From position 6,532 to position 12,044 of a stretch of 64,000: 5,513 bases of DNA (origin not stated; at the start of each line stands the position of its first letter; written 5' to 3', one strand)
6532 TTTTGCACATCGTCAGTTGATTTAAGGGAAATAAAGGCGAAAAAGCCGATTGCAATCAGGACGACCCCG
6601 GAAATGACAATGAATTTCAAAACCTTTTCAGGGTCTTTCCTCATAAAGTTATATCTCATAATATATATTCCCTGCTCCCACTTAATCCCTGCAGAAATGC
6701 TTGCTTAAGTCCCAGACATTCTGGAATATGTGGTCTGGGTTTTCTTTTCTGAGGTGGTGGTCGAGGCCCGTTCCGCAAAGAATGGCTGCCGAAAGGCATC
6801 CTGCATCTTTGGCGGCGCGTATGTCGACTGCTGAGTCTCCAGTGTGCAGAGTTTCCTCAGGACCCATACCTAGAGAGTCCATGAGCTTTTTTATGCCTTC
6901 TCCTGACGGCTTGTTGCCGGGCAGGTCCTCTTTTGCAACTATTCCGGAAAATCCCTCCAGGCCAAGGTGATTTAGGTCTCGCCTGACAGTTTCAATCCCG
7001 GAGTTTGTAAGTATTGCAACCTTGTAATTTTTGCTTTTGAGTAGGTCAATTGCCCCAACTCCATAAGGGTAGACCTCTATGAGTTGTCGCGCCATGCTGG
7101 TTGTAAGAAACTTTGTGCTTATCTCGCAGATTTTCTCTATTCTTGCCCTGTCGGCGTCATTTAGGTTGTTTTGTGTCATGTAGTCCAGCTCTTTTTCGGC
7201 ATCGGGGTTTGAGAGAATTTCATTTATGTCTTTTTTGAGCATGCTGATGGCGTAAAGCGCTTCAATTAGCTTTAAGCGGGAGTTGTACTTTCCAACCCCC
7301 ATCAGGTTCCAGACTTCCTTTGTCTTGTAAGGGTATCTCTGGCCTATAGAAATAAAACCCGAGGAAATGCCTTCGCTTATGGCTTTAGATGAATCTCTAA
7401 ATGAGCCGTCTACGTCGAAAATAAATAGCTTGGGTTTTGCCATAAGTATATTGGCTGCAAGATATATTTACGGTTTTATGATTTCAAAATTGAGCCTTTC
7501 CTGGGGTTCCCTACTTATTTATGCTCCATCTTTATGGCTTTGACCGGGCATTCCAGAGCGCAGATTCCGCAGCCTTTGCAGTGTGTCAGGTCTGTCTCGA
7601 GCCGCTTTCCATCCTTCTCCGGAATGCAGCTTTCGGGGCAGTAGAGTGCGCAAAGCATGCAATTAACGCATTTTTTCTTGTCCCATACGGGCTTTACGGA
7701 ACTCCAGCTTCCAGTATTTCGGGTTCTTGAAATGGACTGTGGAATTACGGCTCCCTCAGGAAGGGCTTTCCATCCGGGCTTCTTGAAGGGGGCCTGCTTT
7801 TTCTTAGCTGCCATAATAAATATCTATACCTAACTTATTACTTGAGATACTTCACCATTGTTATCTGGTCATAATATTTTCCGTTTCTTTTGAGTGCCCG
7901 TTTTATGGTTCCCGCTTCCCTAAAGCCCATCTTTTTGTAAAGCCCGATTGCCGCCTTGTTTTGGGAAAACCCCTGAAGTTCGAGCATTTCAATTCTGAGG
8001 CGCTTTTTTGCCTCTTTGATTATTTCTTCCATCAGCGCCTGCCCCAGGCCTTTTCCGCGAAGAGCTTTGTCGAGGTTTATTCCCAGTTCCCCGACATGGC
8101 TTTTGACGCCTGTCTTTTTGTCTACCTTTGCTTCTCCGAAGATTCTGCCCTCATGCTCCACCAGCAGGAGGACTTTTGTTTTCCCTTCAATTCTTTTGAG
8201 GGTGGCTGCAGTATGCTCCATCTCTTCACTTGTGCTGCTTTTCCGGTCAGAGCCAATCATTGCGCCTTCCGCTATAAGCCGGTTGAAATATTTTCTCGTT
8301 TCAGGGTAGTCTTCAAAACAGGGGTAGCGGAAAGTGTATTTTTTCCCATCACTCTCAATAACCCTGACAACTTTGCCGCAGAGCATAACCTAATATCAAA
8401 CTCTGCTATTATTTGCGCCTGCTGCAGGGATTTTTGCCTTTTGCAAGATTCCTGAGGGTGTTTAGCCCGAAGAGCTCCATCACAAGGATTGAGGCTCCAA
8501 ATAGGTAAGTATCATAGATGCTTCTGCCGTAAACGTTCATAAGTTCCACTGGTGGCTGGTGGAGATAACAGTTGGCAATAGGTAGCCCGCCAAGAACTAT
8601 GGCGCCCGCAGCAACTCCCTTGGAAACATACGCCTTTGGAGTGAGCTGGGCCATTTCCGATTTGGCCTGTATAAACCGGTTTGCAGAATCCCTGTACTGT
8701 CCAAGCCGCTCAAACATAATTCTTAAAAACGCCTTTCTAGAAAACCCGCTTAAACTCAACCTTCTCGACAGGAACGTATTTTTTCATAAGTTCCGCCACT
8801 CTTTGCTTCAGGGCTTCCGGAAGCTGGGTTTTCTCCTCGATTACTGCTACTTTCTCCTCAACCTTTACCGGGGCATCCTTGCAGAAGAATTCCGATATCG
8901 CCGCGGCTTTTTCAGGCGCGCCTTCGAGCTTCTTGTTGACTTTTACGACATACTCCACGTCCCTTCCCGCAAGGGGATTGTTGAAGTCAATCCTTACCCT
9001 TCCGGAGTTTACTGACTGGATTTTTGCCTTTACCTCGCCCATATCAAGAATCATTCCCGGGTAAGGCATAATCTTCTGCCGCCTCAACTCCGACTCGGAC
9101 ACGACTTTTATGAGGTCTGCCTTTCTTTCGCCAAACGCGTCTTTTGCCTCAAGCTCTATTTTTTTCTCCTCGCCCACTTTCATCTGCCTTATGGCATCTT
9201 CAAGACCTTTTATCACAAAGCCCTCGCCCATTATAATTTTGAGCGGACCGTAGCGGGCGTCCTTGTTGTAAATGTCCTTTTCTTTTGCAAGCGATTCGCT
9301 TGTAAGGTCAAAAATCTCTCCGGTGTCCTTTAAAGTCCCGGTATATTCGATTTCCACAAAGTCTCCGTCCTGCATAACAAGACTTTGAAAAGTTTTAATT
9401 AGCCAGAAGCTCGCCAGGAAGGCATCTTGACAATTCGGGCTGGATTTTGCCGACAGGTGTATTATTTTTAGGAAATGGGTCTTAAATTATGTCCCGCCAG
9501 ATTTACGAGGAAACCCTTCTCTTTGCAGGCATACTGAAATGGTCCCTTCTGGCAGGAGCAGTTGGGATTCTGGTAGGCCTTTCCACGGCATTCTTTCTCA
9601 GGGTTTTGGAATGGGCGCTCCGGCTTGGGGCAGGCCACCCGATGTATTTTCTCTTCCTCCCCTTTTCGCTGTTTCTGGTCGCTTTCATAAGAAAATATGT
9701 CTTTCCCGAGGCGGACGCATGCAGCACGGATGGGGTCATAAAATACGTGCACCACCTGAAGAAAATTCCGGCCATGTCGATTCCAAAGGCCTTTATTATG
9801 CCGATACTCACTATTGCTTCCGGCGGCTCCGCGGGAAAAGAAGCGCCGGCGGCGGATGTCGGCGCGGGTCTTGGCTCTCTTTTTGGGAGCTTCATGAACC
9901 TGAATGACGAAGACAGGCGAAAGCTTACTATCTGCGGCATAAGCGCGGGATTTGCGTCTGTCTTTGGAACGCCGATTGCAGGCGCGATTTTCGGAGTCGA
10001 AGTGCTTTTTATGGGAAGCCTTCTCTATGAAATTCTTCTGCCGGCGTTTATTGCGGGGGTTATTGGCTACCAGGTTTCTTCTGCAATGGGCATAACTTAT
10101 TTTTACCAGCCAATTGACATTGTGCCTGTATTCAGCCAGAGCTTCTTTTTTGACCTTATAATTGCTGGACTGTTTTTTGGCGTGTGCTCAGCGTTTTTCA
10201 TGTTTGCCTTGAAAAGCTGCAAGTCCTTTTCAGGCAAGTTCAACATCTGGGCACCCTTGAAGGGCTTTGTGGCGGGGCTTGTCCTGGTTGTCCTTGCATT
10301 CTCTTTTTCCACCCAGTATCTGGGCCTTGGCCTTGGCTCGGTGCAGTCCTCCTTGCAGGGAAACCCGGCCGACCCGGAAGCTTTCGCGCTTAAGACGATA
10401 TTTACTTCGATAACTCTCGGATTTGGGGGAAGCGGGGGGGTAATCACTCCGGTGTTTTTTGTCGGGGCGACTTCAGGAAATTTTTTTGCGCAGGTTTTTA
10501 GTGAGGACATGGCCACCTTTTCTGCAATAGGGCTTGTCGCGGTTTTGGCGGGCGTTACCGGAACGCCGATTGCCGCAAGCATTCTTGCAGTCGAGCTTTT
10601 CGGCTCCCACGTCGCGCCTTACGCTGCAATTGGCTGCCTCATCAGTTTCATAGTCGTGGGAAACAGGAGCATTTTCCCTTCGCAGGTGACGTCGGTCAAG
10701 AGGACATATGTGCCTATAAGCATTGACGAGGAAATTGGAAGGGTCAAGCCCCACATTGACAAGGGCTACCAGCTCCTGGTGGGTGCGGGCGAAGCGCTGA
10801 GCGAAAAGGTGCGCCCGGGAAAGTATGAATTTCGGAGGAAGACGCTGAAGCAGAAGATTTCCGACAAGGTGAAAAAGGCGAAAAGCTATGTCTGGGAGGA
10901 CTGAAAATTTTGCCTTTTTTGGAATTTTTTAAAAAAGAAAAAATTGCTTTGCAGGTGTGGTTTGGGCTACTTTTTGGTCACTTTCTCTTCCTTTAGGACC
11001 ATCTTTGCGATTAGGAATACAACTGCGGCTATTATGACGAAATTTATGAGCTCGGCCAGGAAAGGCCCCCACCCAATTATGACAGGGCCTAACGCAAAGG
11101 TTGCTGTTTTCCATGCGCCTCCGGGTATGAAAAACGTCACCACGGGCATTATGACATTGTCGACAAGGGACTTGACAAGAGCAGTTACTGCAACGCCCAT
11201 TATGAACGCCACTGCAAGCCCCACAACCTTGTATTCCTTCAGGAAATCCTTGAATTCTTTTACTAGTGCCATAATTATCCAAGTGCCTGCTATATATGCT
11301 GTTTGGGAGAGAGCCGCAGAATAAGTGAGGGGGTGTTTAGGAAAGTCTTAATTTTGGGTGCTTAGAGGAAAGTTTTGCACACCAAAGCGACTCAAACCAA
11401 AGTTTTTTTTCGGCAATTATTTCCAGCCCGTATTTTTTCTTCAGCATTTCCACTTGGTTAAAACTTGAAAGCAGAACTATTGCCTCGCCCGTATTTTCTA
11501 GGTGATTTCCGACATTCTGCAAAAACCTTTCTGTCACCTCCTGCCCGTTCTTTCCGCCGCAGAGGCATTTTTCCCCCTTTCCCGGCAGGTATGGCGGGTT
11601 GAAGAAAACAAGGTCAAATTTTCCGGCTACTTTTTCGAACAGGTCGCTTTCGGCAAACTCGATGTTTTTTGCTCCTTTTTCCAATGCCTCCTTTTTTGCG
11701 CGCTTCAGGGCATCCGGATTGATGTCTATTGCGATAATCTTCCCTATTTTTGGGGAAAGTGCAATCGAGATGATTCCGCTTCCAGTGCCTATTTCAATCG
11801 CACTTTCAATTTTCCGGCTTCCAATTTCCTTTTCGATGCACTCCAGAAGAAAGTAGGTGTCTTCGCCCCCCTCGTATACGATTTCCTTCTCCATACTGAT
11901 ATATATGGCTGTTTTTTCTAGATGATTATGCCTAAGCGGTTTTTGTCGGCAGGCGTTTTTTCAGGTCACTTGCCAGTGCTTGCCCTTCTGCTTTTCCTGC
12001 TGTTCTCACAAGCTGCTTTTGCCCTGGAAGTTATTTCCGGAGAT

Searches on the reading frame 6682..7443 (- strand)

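Call 47: search_protein_families(library=pfam, proteins=[window:6682-7443:-], max_evalue=0.00001)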
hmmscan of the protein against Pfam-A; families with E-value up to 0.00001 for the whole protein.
window:6682-7443:- (253 aa): 3 families
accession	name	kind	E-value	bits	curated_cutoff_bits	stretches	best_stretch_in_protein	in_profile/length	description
PF13419.12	HAD_2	-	1e-23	84.8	23.8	1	8-220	2-177/178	Haloacid dehalogenase-like hydrolase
PF00702.32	Hydrolase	-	1.6e-18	68.3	26.4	1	5-215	2-191/191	haloacid dehalogenase-like hydrolase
PF13242.12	Hydrolase_like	-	4.7e-08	33.3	22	1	177-246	3-75/75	HAD-hyrolase-like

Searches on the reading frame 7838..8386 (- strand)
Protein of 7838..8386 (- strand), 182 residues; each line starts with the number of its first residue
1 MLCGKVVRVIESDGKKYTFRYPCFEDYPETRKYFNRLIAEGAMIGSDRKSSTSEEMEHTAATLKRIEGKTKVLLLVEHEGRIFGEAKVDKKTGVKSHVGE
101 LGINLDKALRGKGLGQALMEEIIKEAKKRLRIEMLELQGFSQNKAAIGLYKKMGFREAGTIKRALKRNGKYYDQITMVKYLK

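Call 47: search_protein_families(library=pfam, proteins=[window:7838-8386:-], max_evalue=0.00001)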
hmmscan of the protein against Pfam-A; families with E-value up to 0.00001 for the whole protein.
window:7838-8386:- (182 aa): 6 families
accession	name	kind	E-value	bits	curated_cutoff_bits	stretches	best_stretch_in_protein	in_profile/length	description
PF13420.13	Acetyltransf_4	-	4.1e-15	56.6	24.3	1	50-175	31-154/155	Acetyltransferase (GNAT) domain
PF00583.31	Acetyltransf_1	-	8.1e-15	55.6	20.7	1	65-155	27-116/116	Acetyltransferase (GNAT) family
PF13508.13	Acetyltransf_7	-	2.9e-12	47.2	27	1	73-157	5-84/84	Acetyltransferase (GNAT) domain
PF13673.13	Acetyltransf_10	-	2.2e-10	41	23.6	1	60-159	20-111/128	Acetyltransferase (GNAT) domain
PF08445.16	FR47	-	9.9e-07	29.1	22.1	1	96-158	19-80/86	FR47-like protein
PF13302.13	Acetyltransf_3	-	2.5e-06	28.7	25.4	1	52-156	33-138/138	Acetyltransferase (GNAT) domain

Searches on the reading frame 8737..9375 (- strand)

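Call 47: search_protein_families(library=pfam, proteins=[window:8737-9375:-], max_evalue=0.00001)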
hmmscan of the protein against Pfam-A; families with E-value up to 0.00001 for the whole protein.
window:8737-9375:- (212 aa): 2 families
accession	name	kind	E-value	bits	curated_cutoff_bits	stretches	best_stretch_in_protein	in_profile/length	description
PF00254.34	FKBP_C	-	7.4e-14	52.3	21.1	1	2-86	6-76/94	FKBP-type peptidyl-prolyl cis-trans isomerase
PF22199.2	FKBP26_IF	-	2.4e-12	47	27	1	92-135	3-46/46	FKBP26, IF domain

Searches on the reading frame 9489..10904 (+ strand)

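Call 47: search_protein_families(library=pfam, proteins=[window:9489-10904:+], max_evalue=0.00001)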
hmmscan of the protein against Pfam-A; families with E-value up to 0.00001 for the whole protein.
window:9489-10904:+ (471 aa): 1 family
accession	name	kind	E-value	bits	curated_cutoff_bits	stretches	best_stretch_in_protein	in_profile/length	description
PF00654.25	Voltage_CLC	-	2.6e-65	221.3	24.8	1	62-390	3-345/346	Voltage gated chloride channel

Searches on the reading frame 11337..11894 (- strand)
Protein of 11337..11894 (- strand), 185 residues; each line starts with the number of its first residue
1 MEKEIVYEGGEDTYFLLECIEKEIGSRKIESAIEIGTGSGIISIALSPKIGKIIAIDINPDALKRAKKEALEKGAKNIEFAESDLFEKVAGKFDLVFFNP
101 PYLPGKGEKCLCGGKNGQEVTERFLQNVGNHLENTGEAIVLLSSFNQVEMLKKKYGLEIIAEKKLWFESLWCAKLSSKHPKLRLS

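Call 47: search_protein_families(library=pfam, proteins=[window:11337-11894:-], max_evalue=0.00001)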
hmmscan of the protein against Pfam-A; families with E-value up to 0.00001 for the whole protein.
window:11337-11894:- (185 aa): 8 families
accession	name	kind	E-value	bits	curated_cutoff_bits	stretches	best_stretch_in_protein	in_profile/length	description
PF05175.20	MTS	-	3e-16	59.9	23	1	13-155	20-154/170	Methyltransferase small domain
PF13847.12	Methyltransf_31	-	8e-14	52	27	1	30-144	5-113/145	Methyltransferase domain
PF13649.12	Methyltransf_25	-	1.9e-09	38.5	27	1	33-98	2-70/97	Methyltransferase domain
PF08242.18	Methyltransf_12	-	7e-08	33.5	30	1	33-98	1-71/98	Methyltransferase domain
PF06325.19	PrmA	-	5.2e-07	29.9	22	1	16-99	151-233/296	Ribosomal protein L11 methyltransferase (PrmA)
PF08241.18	Methyltransf_11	-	1.9e-06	28.9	21.2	1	34-98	2-66/95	Methyltransferase domain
PF02086.21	MethyltransfD12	-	3.2e-06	27.5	22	0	16-63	8-55/253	D12 class N6 adenine-specific DNA methyltransferase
PF01209.24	Ubie_methyltran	-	6.4e-06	26.1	20.1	0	20-84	39-106/233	ubiE/COQ5 methyltransferase family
